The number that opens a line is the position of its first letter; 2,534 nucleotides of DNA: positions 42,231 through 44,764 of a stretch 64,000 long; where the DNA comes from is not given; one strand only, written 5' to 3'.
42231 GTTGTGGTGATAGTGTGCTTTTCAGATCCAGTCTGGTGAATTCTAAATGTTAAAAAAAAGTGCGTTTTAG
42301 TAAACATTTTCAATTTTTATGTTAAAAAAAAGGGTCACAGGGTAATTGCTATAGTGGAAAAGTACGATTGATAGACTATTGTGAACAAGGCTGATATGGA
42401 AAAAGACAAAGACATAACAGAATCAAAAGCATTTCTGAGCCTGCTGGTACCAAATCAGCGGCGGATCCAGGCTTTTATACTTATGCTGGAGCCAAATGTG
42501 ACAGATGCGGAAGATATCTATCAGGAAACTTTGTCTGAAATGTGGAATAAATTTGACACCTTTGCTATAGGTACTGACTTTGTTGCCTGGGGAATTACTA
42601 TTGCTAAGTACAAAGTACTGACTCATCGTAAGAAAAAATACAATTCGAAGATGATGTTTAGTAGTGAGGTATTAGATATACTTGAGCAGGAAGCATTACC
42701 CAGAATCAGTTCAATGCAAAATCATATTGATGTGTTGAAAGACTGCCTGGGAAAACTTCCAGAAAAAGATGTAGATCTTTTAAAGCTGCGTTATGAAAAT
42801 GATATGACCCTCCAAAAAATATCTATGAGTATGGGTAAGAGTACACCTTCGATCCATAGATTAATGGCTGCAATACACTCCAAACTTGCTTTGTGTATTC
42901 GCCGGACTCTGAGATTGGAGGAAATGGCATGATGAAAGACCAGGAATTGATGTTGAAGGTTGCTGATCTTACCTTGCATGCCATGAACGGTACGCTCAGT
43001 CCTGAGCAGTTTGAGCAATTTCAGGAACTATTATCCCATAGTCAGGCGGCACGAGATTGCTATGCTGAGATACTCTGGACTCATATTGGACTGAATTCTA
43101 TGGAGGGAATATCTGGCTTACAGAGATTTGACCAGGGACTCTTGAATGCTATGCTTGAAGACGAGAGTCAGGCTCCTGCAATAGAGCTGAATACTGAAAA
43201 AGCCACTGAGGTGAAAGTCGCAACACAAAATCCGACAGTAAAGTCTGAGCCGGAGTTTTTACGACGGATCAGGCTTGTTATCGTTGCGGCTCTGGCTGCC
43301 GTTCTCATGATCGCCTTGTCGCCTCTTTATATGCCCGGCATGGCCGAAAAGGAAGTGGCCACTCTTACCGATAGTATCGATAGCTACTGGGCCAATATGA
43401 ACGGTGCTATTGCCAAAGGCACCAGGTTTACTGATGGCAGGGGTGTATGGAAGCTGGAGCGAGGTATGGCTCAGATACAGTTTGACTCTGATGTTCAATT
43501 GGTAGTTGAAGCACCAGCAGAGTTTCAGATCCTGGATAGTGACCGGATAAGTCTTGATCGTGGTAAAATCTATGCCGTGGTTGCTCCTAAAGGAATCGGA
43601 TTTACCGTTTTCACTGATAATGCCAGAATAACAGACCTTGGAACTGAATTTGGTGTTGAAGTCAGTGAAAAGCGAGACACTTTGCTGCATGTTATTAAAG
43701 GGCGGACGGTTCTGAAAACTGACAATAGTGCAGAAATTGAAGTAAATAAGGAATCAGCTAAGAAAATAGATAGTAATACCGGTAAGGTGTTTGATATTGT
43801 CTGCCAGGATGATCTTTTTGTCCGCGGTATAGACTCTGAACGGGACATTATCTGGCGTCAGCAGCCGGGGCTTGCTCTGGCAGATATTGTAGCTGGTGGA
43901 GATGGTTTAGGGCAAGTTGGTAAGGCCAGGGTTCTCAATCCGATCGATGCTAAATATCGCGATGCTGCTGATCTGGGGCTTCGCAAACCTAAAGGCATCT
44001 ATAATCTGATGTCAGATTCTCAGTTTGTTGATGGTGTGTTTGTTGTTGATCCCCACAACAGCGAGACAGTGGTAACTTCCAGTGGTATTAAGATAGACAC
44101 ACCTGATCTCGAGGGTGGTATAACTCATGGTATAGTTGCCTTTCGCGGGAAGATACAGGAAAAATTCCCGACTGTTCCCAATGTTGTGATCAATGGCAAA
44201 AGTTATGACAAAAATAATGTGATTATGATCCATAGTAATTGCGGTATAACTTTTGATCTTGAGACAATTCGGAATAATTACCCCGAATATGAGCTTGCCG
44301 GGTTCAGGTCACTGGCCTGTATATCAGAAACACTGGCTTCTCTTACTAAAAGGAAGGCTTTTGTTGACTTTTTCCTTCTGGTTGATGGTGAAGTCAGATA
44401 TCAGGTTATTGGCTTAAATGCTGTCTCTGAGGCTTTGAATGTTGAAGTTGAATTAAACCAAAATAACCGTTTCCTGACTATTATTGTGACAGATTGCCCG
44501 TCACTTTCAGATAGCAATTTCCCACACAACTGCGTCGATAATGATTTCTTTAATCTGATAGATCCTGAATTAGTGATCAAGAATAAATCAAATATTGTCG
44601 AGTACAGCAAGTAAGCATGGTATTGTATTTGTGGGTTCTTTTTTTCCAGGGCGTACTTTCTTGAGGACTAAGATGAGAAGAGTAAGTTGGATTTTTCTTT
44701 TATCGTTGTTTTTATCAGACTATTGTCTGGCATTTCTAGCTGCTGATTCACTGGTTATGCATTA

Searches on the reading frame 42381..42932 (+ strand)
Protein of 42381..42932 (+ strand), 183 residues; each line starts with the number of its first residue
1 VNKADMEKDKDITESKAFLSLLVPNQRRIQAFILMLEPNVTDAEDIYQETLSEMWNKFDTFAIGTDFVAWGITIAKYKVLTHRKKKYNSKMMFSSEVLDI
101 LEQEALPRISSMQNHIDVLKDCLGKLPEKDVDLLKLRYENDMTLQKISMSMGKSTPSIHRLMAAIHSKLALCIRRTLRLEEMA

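Call 5: search_protein_families(library=pfam, proteins=[window:42381-42932:+], max_evalue=0.001)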
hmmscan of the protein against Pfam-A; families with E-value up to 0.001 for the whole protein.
window:42381-42932:+ (183 aa): 3 families
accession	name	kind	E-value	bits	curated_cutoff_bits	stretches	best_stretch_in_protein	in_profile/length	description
PF04542.20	Sigma70_r2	-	1e-08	35.3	24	1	25-86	5-68/71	Sigma-70 region 2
PF04545.22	Sigma70_r4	-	3.6e-06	26.8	24.1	1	122-165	1-44/50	Sigma-70, region 4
PF08281.18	Sigma70_r4_2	-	0.00032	20.7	25.7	1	119-162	4-47/54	Sigma-70, region 4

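Call 38: search_protein_families(library=ncbifam, proteins=[window:42381-42932:+], max_evalue=0.01)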
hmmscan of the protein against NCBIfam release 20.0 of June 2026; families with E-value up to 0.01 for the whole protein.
window:42381-42932:+ (183 aa): 63 families (the best 25 are shown)
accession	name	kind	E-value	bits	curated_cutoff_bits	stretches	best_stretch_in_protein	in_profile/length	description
TIGR02989.1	Sig-70_gvs1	subfamily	3.4e-38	131.1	124.55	1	16-173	1-158/158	RNA polymerase sigma-70 factor, Rhodopirellula/Verrucomicrobium family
TIGR02937.1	sigma70-ECF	superfamily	1e-16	61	42.9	1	25-170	10-162/165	sigma-70 family RNA polymerase sigma factor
NF058625.1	sigma_PG0214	equivalog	5.1e-14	52.3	130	1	15-159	3-147/170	GFO_1088 family ECF-type sigma factor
TIGR02952.1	Sig70_famx2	equivalog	1.5e-12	47.8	206.45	1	15-169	10-166/170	ECF subfamily RNA polymerase sigma factor, BldN family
TIGR02985.1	Sig70_bacteroi1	subfamily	3.4e-12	46.9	126.4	1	17-163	2-152/162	RNA polymerase sigma-70 factor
NF009166.1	PRK12513.1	equivalog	2.3e-11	43.8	206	1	14-157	20-170/193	RNA polymerase sigma factor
NF009168.0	PRK12515.1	subfamily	4e-11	42.8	236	1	19-170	25-176/189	RNA polymerase sigma factor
NF007222.0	PRK09640.1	equivalog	6e-09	35.7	194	1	14-154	24-165/188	RNA polymerase sigma factor SigX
NF009199.0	PRK12547.1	subfamily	1.4e-08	34.4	219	1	21-86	14-76/184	RNA polymerase sigma factor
TIGR02983.1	SigE-fam_strep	subfamily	2.2e-08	34.2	141.55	1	16-157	6-142/162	SigE family RNA polymerase sigma factor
TIGR02943.1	Sig70_famx1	hypoth_equivalog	5.5e-08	32.8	162.2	1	29-96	15-80/188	RNA polymerase sigma-70 factor, TIGR02943 family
NF009198.0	PRK12546.1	equivalog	8e-08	32.2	270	1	27-86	18-77/188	RNA polymerase sigma factor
NF007216.0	PRK09638.1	equivalog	8.6e-08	32.1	194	1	14-131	16-132/180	RNA polymerase sigma factor SigY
NF009188.0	PRK12536.1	subfamily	1.5e-07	31.5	250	1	16-167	30-184/190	RNA polymerase sigma factor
NF007215.0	PRK09637.1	equivalog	2.1e-07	31.1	212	1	26-157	11-138/181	RNA polymerase sigma factor SigZ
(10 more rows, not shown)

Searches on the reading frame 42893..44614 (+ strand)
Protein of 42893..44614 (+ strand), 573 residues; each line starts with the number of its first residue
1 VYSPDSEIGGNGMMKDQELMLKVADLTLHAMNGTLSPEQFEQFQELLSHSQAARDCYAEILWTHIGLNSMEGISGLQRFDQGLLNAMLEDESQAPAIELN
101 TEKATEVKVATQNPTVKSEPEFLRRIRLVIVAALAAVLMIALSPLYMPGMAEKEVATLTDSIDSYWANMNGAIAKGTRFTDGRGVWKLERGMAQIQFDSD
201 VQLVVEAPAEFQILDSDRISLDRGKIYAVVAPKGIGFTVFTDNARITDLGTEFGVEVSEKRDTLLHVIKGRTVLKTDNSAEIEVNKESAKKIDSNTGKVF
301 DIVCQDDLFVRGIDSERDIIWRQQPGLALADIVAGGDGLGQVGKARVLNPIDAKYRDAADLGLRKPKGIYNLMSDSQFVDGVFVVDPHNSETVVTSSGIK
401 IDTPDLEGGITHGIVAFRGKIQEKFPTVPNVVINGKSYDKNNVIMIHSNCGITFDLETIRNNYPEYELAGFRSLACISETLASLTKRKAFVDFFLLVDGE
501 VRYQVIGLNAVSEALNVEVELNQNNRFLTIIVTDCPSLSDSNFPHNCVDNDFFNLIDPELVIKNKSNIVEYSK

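Call 5: search_protein_families(library=pfam, proteins=[window:42893-44614:+], max_evalue=0.001)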
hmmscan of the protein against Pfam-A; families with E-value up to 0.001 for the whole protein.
window:42893-44614:+ (573 aa): 1 family
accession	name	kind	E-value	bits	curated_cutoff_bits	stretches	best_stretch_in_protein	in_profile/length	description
PF04773.18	FecR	-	1.4e-06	29.1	24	1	194-271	12-95/97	FecR protein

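Call 10: search_protein_families(library=pfam, proteins=[window:42893-44614:+], max_evalue=10)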
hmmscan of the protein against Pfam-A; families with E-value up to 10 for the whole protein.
window:42893-44614:+ (573 aa): 3 families
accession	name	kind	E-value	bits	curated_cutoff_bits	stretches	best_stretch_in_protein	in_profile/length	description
PF04773.18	FecR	-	1.4e-06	29.1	24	1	194-271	12-95/97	FecR protein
PF08305.17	NPCBM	-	0.074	13.5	23.9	1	432-537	32-122/137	NPCBM/NEW2 domain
PF18356.7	DUF5608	-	0.23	11.9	25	1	226-248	2-23/56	Domain of unknown function (DUF5608)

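Call 38: search_protein_families(library=ncbifam, proteins=[window:42893-44614:+], max_evalue=0.01)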
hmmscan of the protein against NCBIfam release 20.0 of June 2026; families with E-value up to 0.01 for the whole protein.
window:42893-44614:+ (573 aa): 2 families
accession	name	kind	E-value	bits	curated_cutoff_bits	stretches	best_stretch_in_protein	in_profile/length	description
NF047849.1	Lsa33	exception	0.0077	15.4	420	0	217-296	106-186/310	surface adhesin Lsa33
NF007296.1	PRK09774.1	equivalog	0.0093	15.1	385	0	194-313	118-242/313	ferric citrate uptake sigma factor regulator FecR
